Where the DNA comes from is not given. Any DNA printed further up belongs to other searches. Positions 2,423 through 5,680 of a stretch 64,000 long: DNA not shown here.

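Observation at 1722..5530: Leaderless pyrogallol-hydroxytransferase-like molybdoenzyme whose catalytic subunit carries an N-terminal SCP2-like module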

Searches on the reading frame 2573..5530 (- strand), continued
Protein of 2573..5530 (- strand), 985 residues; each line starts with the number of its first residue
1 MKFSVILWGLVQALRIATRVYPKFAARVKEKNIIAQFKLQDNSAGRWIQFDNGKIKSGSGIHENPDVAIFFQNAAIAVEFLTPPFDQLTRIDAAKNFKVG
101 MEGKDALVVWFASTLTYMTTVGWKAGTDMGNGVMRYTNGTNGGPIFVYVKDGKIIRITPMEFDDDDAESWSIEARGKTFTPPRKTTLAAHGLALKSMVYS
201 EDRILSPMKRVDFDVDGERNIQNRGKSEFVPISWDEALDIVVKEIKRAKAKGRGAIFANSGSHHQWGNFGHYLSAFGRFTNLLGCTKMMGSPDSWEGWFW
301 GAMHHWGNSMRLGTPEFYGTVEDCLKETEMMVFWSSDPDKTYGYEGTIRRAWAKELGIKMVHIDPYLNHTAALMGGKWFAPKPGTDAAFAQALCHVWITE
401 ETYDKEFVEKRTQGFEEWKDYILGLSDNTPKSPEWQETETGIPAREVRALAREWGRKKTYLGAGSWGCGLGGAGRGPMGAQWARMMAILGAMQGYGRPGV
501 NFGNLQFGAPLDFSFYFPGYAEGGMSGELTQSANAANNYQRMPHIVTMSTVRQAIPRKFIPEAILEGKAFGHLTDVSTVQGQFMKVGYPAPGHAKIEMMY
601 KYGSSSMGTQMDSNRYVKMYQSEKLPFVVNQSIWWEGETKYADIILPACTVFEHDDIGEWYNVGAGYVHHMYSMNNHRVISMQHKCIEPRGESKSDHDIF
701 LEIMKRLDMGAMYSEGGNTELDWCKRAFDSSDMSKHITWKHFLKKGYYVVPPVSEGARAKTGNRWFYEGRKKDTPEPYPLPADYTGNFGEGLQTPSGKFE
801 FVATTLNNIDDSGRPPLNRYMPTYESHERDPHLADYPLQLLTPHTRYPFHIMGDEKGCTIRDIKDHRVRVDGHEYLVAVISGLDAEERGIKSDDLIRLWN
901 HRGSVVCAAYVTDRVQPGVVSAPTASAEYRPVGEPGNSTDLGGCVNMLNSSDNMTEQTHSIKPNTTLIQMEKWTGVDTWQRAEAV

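Call 91: search_protein_families(library=pfam, proteins=[L087:5023-6093:+, L087:6131-7087:+, L087:7084-9078:+, L087:9194-9931:+, L085:19045-20109:+, L086:3457-4587:-, L085:6768-8003:+, L087:4771-5010:+], max_evalue=0.0001)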
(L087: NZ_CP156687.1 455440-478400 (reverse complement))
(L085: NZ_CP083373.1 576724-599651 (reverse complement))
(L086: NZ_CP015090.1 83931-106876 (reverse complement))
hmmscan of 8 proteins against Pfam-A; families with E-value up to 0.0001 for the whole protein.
L087:5023-6093:+ (356 aa): 1 family
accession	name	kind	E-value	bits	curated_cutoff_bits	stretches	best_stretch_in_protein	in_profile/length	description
PF00903.31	Glyoxalase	-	1.2e-07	32.6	20.6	0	166-281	1-116/121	Glyoxalase/Bleomycin resistance protein/Dioxygenase superfamily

L087:6131-7087:+ (318 aa): 1 family
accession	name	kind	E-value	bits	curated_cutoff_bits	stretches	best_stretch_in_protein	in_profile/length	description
PF01557.24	FAA_hydrolase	-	9.2e-48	163.2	23.9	1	71-313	2-213/214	Fumarylacetoacetate (FAA) hydrolase C-terminal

L087:7084-9078:+ (664 aa): 2 families
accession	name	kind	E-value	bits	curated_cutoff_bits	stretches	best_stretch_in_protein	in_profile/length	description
PF00501.34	AMP-binding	-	2.9e-60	204.5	29.9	1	38-448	9-383/384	AMP-binding enzyme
PF13193.12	AMP-binding_C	-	4.7e-16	59.9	24.5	1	504-579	2-76/76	AMP-binding enzyme C-terminal domain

L087:9194-9931:+ (245 aa): 2 families
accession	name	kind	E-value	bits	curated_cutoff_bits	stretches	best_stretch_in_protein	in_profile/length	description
PF03922.20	OmpW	-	4.5e-28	98.9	24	1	54-245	18-195/195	OmpW family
PF13505.12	OMP_b-brl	-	8e-09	36.3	28.7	1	16-218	9-158/175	Outer membrane protein beta-barrel domain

L085:19045-20109:+ (354 aa): 1 family
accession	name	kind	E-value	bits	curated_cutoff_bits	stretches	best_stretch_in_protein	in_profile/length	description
PF03349.22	Toluene_X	-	3.5e-11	42.7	29.7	1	65-329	84-385/421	Outer membrane protein transport protein (OMPP1/FadL/TodX)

L086:3457-4587:- (376 aa): 2 families
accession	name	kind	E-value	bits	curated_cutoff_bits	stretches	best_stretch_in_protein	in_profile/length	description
PF03349.22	Toluene_X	-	5.4e-25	88.2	29.7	1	16-351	5-388/421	Outer membrane protein transport protein (OMPP1/FadL/TodX)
PF13505.12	OMP_b-brl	-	5.8e-05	23.8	28.7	0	166-300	26-152/175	Outer membrane protein beta-barrel domain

L085:6768-8003:+ (411 aa): 4 families
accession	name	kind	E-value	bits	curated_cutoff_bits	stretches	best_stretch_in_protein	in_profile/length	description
PF00903.31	Glyoxalase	-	5.3e-15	56.3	20.6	1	257-389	2-121/121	Glyoxalase/Bleomycin resistance protein/Dioxygenase superfamily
PF13669.12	Glyoxalase_4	-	3.7e-10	40.5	27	1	259-349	2-93/109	Glyoxalase/Bleomycin resistance protein/Dioxygenase superfamily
PF01261.30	AP_endonuc_2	-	2.1e-09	37.9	31.1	1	21-214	2-218/249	Xylose isomerase-like TIM barrel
PF18029.7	Glyoxalase_6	-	2.5e-05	25.3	23.6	0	260-389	2-105/106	Glyoxalase-like domain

L087:4771-5010:+ (79 aa): 0 families
